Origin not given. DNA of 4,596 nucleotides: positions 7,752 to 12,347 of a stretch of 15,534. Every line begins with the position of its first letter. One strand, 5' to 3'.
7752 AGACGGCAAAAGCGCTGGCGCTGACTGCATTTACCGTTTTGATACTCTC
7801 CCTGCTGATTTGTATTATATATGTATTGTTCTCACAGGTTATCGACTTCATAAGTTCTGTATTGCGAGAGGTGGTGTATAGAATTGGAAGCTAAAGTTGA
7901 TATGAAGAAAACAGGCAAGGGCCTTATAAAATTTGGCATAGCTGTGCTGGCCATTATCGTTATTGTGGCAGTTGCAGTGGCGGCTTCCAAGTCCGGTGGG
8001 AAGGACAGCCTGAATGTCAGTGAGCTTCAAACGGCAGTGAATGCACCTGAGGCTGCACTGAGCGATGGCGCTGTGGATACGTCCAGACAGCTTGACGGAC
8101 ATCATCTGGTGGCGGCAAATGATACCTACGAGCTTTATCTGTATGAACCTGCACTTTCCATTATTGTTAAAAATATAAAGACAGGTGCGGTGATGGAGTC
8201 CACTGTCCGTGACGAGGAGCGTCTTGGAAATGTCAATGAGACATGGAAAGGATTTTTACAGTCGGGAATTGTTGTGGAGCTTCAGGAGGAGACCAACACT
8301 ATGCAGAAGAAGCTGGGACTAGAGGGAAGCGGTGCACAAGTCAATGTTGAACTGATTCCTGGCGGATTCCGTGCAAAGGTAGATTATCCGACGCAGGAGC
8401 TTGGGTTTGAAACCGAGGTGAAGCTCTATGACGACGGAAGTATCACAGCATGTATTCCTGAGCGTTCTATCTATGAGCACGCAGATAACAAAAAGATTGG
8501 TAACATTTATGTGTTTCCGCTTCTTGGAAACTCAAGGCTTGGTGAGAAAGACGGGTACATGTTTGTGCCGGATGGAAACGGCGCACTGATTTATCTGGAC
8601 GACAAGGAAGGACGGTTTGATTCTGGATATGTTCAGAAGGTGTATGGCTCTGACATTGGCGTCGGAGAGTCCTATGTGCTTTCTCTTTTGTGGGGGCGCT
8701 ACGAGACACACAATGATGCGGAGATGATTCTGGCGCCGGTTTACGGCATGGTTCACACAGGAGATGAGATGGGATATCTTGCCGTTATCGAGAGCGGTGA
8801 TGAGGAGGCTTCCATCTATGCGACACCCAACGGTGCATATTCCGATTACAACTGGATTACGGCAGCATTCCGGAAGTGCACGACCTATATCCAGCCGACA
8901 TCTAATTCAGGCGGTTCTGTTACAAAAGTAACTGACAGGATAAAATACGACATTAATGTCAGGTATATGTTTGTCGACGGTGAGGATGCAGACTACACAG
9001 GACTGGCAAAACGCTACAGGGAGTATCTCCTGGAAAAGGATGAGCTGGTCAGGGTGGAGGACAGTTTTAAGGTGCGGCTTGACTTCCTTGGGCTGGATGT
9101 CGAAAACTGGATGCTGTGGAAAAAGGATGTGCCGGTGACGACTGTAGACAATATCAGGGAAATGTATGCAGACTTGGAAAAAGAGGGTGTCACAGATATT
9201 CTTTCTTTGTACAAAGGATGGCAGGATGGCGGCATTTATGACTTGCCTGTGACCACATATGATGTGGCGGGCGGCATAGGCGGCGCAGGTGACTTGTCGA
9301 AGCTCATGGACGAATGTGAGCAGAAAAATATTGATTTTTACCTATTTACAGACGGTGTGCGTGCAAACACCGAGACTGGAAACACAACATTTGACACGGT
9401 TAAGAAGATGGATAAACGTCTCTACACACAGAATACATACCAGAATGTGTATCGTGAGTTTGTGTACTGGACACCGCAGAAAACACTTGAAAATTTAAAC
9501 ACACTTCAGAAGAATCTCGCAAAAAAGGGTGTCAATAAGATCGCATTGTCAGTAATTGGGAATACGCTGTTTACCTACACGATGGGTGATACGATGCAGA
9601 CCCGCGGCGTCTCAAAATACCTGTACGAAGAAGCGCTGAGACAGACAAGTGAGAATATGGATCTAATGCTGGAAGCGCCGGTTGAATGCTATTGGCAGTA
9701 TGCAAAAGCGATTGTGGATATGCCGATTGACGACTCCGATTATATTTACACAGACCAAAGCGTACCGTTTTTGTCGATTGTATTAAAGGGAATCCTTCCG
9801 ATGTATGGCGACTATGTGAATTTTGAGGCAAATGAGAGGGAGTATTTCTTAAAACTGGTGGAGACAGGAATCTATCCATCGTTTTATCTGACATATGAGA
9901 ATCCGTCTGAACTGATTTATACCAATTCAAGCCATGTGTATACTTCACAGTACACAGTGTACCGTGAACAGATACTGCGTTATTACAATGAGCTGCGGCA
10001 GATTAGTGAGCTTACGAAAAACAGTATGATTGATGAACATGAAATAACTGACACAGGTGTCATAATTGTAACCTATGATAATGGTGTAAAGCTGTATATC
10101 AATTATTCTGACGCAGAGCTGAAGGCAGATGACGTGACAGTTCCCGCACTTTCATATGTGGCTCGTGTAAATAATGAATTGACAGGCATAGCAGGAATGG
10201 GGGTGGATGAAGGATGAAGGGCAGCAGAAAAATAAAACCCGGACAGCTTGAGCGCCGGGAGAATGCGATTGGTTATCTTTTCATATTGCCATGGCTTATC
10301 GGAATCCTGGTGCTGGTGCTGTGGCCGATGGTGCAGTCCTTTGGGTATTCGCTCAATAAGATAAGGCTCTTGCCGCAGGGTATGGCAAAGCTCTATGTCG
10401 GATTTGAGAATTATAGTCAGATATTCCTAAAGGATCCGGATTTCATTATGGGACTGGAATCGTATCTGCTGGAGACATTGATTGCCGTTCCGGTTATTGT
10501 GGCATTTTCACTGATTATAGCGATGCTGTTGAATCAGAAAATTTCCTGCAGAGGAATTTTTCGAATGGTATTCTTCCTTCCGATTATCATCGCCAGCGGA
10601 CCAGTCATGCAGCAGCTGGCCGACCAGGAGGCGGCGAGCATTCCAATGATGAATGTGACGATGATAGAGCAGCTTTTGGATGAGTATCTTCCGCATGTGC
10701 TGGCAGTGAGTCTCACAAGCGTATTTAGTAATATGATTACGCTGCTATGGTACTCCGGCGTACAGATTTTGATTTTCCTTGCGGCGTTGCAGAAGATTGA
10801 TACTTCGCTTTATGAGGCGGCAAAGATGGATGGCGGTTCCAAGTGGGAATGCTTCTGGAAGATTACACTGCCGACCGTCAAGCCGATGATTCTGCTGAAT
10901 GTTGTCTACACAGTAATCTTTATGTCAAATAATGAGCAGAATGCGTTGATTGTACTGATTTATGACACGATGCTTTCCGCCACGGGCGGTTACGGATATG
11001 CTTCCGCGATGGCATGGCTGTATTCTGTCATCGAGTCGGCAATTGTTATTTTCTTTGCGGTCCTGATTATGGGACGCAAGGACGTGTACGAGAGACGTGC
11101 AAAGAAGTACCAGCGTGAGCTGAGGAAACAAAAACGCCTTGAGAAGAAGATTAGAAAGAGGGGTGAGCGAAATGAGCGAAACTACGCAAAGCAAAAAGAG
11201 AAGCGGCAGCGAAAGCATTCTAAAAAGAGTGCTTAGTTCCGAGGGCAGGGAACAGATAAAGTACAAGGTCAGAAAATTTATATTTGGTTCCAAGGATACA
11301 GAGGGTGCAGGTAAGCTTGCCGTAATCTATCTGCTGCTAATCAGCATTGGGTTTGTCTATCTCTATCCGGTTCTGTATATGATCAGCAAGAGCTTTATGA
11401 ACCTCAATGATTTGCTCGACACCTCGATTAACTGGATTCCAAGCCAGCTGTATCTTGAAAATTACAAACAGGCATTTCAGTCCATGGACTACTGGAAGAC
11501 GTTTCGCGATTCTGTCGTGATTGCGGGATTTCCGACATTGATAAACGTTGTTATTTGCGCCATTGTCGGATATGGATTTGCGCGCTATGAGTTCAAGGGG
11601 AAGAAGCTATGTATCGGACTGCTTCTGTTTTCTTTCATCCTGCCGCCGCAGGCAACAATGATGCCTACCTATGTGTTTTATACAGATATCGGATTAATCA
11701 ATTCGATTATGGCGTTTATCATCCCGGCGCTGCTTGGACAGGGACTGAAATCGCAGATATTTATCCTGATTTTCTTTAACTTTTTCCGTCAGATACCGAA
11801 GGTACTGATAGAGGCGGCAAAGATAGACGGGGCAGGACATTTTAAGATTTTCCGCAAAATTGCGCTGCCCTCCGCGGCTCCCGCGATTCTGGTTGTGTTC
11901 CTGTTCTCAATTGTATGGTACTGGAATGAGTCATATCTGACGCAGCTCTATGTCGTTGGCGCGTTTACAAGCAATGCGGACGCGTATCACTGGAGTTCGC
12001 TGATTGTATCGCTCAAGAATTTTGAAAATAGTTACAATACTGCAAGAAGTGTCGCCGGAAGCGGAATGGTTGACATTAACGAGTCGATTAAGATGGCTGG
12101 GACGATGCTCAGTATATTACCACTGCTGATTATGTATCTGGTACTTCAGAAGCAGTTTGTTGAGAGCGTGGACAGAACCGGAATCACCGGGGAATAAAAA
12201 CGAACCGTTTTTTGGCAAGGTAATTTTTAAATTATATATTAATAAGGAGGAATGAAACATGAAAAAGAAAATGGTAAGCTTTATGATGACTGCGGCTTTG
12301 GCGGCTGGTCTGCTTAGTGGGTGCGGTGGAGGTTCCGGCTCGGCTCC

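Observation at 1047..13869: Mirror-symmetric eight-gene operon: SBP, permease, permease, [NHL/TPR/Yip1 protein, anchored DUF5696-like protein], permease, permease, SBP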

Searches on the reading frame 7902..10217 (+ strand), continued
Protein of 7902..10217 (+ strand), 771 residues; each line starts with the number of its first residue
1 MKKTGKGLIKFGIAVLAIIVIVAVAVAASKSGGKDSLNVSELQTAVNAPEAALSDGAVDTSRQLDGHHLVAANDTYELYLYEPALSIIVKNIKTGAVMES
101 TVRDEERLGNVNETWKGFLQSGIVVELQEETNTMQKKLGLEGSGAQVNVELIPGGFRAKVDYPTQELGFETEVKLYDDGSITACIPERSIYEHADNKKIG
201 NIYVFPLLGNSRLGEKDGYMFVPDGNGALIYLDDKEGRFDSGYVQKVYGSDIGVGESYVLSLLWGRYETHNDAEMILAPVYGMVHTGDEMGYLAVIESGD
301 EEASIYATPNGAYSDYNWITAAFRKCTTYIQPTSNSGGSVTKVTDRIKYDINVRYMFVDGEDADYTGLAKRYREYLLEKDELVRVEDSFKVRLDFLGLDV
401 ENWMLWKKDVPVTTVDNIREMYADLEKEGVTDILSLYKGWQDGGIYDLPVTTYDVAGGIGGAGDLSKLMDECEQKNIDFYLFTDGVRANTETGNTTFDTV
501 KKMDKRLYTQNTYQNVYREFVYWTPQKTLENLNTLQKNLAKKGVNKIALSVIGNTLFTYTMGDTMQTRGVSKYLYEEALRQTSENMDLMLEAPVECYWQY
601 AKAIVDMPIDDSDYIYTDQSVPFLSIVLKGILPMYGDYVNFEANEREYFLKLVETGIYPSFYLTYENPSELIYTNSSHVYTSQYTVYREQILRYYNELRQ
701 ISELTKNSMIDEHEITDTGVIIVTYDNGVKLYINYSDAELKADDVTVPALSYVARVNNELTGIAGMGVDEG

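Call 92: search_protein_families(library=pfam, proteins=[L020:219-1157:-, L020:1613-3130:+, L020:16226-18004:+, L020:18074-19048:+, L020:19724-21457:+, L020:21453-22238:+], max_evalue=0.0001)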
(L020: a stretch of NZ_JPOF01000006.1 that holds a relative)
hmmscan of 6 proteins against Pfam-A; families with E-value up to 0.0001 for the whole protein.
L020:219-1157:- (313 aa): 8 families
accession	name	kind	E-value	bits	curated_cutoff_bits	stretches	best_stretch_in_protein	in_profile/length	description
PF01022.26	HTH_5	-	3.7e-11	43.1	22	1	20-65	2-46/47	Bacterial regulatory protein, arsR family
PF13412.12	HTH_24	-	3.8e-10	39.6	21.9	1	22-65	5-48/48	Winged helix-turn-helix DNA-binding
PF12840.13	HTH_20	-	7.1e-10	39.2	27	1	17-66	1-50/51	Helix-turn-helix domain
PF13601.12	HTH_34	-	7.7e-09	36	27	1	22-73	2-53/80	Winged helix DNA-binding domain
PF25212.1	HVO_A0114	-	8.8e-08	32.3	27.6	1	6-70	9-72/84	HVO_A0114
PF08279.18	HTH_11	-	9.3e-07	29.1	25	1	22-74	2-53/55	HTH domain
PF12802.13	MarR_2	-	1.1e-06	29.2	27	1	25-73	10-60/61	MarR family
PF01047.28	MarR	-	2.9e-06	27.5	24.6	1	20-67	3-50/59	MarR family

L020:1613-3130:+ (506 aa): 2 families
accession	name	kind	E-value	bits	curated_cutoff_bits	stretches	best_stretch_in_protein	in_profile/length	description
PF06964.18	Alpha-L-AF_C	-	3.5e-51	174.1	27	1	306-496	1-165/165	Alpha-L-arabinofuranosidase C-terminal domain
PF22848.2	ASD1_dom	-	6e-07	29.7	22.2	0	59-123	2-70/239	Alpha-L-arabinofuranosidase 1 domain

L020:16226-18004:+ (593 aa): 1 family
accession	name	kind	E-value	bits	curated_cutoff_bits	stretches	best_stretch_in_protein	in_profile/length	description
PF13385.13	Laminin_G_3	-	1e-31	110.6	27.6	2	99-265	15-149/151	Concanavalin A-like lectin/glucanases superfamily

L020:18074-19048:+ (325 aa): 1 family
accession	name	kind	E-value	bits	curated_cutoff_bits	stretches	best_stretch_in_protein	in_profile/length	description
PF04616.20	Glyco_hydro_43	-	3.7e-58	197.6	32.2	1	15-312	9-288/288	Glycosyl hydrolases family 43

L020:19724-21457:+ (578 aa): 3 families
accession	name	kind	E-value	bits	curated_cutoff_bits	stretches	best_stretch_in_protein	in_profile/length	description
PF00005.33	ABC_tran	-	1.3e-29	104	25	1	347-495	1-137/137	ABC transporter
PF00664.28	ABC_membrane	-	1.5e-28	100.7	28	1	17-286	5-271/274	ABC transporter transmembrane region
PF02463.25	SMC_N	-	1e-09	38.6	40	1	427-537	113-211/220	RecF/RecN/SMC N terminal domain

L020:21453-22238:+ (262 aa): 1 family
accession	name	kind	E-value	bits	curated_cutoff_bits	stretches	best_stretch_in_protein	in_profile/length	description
PF00664.28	ABC_membrane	-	9e-19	68.6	28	1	25-257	1-234/274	ABC transporter transmembrane region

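Call 98: search_solved_structures(query=A1, max_evalue=0.001, show_alignments=5)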
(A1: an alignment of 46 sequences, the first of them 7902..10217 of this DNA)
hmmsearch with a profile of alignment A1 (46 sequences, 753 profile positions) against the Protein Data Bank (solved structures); distinct sequences matched with E-value up to 0.001: 5.
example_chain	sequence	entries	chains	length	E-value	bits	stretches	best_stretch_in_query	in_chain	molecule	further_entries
8rzk_A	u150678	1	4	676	5.3e-07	31.3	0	338-499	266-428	Conserved hypothetical periplasmic protein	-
5opq_A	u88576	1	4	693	6.6e-07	31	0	338-497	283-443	3,6-anhydro-D-galactosidase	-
8rzg_A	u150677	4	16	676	6.6e-07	31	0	338-497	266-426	Conserved hypothetical periplasmic protein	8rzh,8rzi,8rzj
5wzq_A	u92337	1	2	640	1.6e-05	26.4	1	345-486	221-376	Alpha-N-acetylgalactosaminidase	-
5wzn_A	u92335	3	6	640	1.8e-05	26.2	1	345-486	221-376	Alpha-N-acetylgalactosaminidase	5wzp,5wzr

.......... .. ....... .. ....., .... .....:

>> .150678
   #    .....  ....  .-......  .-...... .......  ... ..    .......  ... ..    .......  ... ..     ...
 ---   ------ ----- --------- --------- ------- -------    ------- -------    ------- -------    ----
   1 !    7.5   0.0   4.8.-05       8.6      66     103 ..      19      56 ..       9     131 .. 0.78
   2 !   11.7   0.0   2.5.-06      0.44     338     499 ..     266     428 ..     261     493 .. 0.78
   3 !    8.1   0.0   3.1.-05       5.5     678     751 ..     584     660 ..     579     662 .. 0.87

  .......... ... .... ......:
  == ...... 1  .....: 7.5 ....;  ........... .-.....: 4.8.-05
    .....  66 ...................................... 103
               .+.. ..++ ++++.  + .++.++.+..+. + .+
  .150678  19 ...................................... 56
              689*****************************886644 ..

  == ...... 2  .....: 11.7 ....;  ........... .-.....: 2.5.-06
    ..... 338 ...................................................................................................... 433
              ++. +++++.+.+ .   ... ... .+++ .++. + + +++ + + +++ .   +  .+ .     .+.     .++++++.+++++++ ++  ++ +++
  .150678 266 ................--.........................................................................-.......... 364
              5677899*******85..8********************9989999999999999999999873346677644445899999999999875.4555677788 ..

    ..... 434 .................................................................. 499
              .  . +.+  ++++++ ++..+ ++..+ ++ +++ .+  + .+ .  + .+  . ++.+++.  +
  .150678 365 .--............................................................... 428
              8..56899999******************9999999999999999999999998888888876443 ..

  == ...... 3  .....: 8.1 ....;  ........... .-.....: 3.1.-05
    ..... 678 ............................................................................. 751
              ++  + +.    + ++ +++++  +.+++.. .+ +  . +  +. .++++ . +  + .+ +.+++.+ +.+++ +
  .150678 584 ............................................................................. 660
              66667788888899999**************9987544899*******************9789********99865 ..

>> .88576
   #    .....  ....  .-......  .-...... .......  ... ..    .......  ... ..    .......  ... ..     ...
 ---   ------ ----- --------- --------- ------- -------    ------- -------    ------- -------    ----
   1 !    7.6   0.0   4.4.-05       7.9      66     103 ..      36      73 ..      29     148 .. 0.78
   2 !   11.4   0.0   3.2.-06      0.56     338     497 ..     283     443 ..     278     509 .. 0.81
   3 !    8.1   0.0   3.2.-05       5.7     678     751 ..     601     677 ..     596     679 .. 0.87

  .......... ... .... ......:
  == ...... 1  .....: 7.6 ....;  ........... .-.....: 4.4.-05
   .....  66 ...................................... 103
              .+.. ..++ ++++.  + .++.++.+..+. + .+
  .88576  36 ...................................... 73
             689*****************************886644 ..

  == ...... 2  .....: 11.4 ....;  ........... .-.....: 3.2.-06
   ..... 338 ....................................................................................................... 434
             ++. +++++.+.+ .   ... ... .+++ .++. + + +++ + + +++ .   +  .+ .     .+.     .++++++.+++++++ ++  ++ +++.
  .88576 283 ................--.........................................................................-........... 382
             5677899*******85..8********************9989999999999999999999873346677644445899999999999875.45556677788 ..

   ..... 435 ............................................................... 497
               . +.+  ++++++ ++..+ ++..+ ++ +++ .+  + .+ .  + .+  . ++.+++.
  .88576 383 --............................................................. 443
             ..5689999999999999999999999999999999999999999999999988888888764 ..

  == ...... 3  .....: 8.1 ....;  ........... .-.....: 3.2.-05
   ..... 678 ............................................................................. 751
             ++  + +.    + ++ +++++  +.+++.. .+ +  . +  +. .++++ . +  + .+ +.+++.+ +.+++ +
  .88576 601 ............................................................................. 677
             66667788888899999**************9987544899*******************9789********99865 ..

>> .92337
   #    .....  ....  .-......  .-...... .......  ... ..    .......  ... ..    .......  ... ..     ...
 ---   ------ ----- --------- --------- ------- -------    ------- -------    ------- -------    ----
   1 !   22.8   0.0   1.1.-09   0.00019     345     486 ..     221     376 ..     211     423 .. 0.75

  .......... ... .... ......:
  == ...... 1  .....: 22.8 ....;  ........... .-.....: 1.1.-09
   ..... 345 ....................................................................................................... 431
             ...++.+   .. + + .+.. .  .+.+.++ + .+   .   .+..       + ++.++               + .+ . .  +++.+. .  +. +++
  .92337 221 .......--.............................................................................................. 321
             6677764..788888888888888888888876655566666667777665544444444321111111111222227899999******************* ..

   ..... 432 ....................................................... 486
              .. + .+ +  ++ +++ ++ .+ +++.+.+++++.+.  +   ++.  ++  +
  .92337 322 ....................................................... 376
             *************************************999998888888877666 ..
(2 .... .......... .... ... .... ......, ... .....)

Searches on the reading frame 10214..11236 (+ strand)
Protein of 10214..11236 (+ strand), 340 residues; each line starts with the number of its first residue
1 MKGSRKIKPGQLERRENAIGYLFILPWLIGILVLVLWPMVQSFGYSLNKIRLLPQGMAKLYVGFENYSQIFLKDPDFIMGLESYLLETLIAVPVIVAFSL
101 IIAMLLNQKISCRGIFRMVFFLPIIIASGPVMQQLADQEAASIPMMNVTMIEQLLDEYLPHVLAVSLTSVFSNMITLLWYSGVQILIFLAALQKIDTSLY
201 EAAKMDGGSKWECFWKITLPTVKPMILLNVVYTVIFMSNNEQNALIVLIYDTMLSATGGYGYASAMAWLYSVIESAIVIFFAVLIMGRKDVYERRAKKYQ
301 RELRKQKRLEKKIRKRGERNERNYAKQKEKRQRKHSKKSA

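Call 9: search_protein_families(library=pfam, proteins=[window:10214-11236:+], max_evalue=0.01)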
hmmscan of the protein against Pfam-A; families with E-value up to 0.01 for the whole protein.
window:10214-11236:+ (340 aa): 1 family
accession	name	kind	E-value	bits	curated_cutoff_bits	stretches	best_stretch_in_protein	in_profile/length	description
PF00528.27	BPD_transp_1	-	6.8e-12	45.9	26.4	1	85-297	23-183/184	Binding-protein-dependent transport system inner membrane component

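Call 11: search_protein_families(library=ncbifam, proteins=[window:10214-11236:+], max_evalue=0.001)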
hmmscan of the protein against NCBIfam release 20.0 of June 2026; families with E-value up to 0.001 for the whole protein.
window:10214-11236:+ (340 aa): 16 families
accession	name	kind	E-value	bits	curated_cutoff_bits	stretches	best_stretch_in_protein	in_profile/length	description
NF007852.0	PRK10561.1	equivalog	9e-14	52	335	1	16-236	10-225/295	sn-glycerol-3-phosphate ABC transporter permease UgpA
NF040931.1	ABC_arch_GlcT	equivalog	1.6e-10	41.1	360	1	33-286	10-272/278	glucose ABC transporter permease GlcT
TIGR03262.1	PhnU2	equivalog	4.8e-09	35.4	593.25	1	33-233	16-197/546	putative 2-aminoethylphosphonate ABC transporter permease subunit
TIGR00969.1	3a0106s02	subfamily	9.1e-09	35.2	240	1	63-234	46-208/272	sulfate ABC transporter permease subunit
NF008232.0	PRK10999.1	equivalog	4.8e-07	28.9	392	1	61-249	264-453/520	maltose ABC transporter permease MalF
TIGR02140.1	permease_CysW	equivalog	6.6e-07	29.1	329.1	1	61-234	30-194/261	sulfate ABC transporter permease subunit CysW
NF040932.1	ABC_arch_GlcU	equivalog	2.2e-06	27.5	340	1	75-278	59-243/272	glucose ABC transporter permease GlcU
NF008231.0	PRK10998.1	equivalog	9e-05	22.2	261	1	146-250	138-237/296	maltose ABC transporter permease MalG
TIGR02141.1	modB_ABC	equivalog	0.00012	21.8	182.6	1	189-231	100-142/208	molybdate ABC transporter permease subunit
NF011624.0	PRK15050.1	equivalog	0.00013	21.2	247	0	16-246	20-237/297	2-aminoethylphosphonate ABC transporter permease subunit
TIGR02139.1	permease_CysT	equivalog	0.00021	21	246.1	1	190-230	153-193/265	sulfate ABC transporter permease subunit CysT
NF008470.0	PRK11365.1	equivalog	0.00025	20.5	347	0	191-284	146-234/263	aliphatic sulfonate ABC transporter permease SsuC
TIGR01581.1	Mo_ABC_porter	hypoth_equivalog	0.0003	20.3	210.3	0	186-233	120-167/225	ABC transporter permease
NF008620.0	PRK11602.1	equivalog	0.00033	20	442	0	71-233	56-210/291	sulfate/thiosulfate ABC transporter permease CysW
NF006939.0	PRK09421.1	equivalog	0.00048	19.6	262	1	89-232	20-156/230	molybdate ABC transporter permease subunit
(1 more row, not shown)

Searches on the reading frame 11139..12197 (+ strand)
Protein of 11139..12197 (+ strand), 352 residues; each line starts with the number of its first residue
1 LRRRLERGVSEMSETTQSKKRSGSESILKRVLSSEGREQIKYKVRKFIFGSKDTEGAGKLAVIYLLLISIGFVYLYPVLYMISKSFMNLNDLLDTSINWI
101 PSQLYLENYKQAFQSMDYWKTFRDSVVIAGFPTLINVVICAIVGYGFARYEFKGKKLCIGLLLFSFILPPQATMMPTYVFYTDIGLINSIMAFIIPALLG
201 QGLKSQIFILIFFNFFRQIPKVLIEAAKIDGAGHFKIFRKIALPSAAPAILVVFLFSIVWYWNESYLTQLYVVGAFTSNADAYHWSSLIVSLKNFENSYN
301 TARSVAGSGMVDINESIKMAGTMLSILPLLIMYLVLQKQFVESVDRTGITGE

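Call 9: search_protein_families(library=pfam, proteins=[window:11139-12197:+], max_evalue=0.01)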
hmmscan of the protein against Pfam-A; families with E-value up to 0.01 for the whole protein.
window:11139-12197:+ (352 aa): 1 family
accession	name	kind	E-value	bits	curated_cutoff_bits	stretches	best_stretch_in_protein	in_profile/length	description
PF00528.27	BPD_transp_1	-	2.9e-13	50.4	26.4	1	143-338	4-176/184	Binding-protein-dependent transport system inner membrane component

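Call 11: search_protein_families(library=ncbifam, proteins=[window:11139-12197:+], max_evalue=0.001)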
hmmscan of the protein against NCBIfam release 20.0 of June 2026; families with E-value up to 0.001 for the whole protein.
window:11139-12197:+ (352 aa): 19 families
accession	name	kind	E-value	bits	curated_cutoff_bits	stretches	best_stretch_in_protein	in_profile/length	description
NF040932.1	ABC_arch_GlcU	equivalog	2.3e-21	76.7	340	1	61-343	3-263/272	glucose ABC transporter permease GlcU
NF008210.0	PRK10973.1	equivalog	1.7e-18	67.3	297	1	65-343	15-275/281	sn-glycerol-3-phosphate ABC transporter permease UgpE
NF008231.0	PRK10998.1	equivalog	7.3e-13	48.7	261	1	65-348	18-293/296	maltose ABC transporter permease MalG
NF007047.0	PRK09500.1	equivalog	5.4e-12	45.9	326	1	68-259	11-194/257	spermidine/putrescine ABC transporter permease PotC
TIGR02139.1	permease_CysT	equivalog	9.2e-10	38.6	246.1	1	102-254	32-193/265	sulfate ABC transporter permease subunit CysT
TIGR02141.1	modB_ABC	equivalog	2.1e-08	34.1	182.6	1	125-253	3-140/208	molybdate ABC transporter permease subunit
NF011624.0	PRK15050.1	equivalog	2.4e-08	33.5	247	1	216-264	184-232/297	2-aminoethylphosphonate ABC transporter permease subunit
NF007852.0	PRK10561.1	equivalog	7.4e-08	32.6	335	1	209-290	174-251/295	sn-glycerol-3-phosphate ABC transporter permease UgpA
TIGR00969.1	3a0106s02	subfamily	2.3e-07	30.5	240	1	105-255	46-205/272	sulfate ABC transporter permease subunit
NF006939.0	PRK09421.1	equivalog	5.1e-07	29.3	262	1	118-255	8-155/230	molybdate ABC transporter permease subunit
TIGR01581.1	Mo_ABC_porter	hypoth_equivalog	9.5e-07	28.5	210.3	1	109-252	10-162/225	ABC transporter permease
NF040839.1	tungstate_WtpB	equivalog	9.7e-07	28.7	340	1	105-253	29-185/251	tungstate ABC transporter permease WtpB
NF040931.1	ABC_arch_GlcT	equivalog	1.5e-06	28.1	360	1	70-258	8-212/278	glucose ABC transporter permease GlcT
NF008208.0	PRK10971.1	equivalog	9.1e-06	25.3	415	1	102-306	40-249/277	sulfate/thiosulfate ABC transporter permease CysT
NF007044.0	PRK09497.1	equivalog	2.4e-05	24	348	1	65-257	14-214/285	spermidine/putrescine ABC transporter permease PotB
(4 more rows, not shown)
